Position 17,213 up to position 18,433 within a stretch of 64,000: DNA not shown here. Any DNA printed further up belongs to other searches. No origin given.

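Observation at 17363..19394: The conserved def-fmt pair is split by a high-GC PadR-like gene with its own consensus promoter and a candidate operator palindrome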

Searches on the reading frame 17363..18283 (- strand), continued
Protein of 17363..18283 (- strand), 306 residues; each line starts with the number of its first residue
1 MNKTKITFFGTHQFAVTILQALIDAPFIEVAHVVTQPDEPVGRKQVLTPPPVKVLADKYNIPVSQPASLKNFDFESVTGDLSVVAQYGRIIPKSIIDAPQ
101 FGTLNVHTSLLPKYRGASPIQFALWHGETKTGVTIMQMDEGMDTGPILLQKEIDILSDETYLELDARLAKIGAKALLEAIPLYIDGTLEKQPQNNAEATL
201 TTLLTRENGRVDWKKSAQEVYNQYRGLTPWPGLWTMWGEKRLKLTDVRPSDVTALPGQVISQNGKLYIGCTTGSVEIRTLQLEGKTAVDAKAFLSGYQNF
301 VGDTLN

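Call 72: search_protein_families(library=padloc, proteins=[L084:4799-5098:-, L084:5392-5997:+], max_evalue=0.01)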
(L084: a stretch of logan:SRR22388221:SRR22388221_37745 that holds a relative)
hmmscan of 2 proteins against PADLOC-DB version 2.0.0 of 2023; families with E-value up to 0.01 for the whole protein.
L084:4799-5098:- (99 aa): 0 families

L084:5392-5997:+ (201 aa): 10 families
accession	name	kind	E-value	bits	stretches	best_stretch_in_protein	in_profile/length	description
PDLC04839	PDC-S04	-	9e-54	180.3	1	5-199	3-203/205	-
PDLC04838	PDC-S04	-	2.7e-48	162.5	1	17-199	24-203/209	-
PDLC04842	PDC-S04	-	6.4e-23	79.5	1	20-180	3-153/202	-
PDLC04841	PDC-S04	-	3.8e-21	74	1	47-195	133-265/292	-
PDLC03963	SoFic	-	6.5e-15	53.4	1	31-162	88-217/361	-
PDLC04840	PDC-S04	-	4.1e-09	34.5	1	45-157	62-174/227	-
PDLC05078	PDC-S72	-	5.4e-08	30.3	1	64-154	106-202/377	-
PDLC04836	PDC-S04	-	1.1e-07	29.3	1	104-153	134-183/244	-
PDLC04837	PDC-S04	-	2.2e-06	25.1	1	119-153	145-179/234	-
PDLC04966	PDC-S24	-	0.0018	15.2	1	97-160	274-339/497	-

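Call 89: find_encoding_contigs(protein=P0020, flank=3000, max_places=1)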
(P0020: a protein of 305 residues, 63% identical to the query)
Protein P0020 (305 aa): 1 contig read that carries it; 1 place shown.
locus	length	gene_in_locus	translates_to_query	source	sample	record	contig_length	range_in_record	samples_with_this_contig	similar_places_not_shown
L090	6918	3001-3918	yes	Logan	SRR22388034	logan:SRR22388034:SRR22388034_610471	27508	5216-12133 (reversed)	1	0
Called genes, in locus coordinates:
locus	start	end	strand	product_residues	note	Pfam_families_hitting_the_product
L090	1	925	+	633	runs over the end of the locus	PF17764:PriA_3primeBD, PF00271:Helicase_C (faint)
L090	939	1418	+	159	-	PF01327:Pep_deformylase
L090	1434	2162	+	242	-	-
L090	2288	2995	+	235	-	-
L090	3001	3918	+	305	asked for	PF00551:Formyl_trans_N, PF02911:Formyl_trans_C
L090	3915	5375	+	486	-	PF04932:Wzy_C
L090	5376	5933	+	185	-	-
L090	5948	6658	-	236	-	PF00535:Glycos_transf_2, PF10111:Glyco_tranf_2_2, PF13641:Glyco_tranf_2_3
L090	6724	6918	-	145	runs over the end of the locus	PF04480:DUF559, PF18741:MTES_1575 (weak)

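Call 90: find_encoding_contigs(protein=P0027, flank=3000, max_places=1)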
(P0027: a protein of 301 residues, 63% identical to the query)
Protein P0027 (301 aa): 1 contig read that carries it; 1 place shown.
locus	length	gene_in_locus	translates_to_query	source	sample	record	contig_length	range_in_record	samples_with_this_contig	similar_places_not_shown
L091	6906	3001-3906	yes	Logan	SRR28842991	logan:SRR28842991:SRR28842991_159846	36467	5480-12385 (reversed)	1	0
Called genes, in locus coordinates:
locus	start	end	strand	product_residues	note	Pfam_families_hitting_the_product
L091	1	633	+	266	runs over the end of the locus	PF02900:LigB, PF01875:Memo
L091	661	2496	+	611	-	PF17764:PriA_3primeBD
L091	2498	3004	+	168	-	PF01327:Pep_deformylase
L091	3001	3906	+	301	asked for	PF00551:Formyl_trans_N, PF02911:Formyl_trans_C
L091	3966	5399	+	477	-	PF04932:Wzy_C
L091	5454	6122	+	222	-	PF25231:DUF7847 (faint), PF06161:DUF975 (faint), PF06790:UPF0259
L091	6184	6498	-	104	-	PF00829:Ribosomal_L21p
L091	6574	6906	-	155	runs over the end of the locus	PF02643:DUF192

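Call 91: find_encoding_contigs(protein=P0016, flank=3000, max_places=1)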
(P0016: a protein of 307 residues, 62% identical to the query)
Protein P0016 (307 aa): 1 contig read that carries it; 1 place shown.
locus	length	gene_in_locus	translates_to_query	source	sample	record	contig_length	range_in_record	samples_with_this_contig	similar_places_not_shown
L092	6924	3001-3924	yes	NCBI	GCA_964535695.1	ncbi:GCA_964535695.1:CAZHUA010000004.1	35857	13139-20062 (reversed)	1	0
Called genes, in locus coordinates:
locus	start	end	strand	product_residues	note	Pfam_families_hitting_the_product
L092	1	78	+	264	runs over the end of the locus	PF02900:LigB, PF01875:Memo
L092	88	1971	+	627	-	PF17764:PriA_3primeBD, PF18319:Zn_ribbon_PriA (weak)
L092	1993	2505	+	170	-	PF01327:Pep_deformylase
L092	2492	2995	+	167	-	-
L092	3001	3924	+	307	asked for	PF00551:Formyl_trans_N, PF02911:Formyl_trans_C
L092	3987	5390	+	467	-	PF04932:Wzy_C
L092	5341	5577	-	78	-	PF26604:CBU_0592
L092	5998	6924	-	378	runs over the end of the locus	PF13439:Glyco_transf_4, PF13579:Glyco_trans_4_4, PF13477:Glyco_trans_4_2, PF00534:Glycos_transf_1, PF13692:Glyco_trans_1_4, PF13524:Glyco_trans_1_2 (weak)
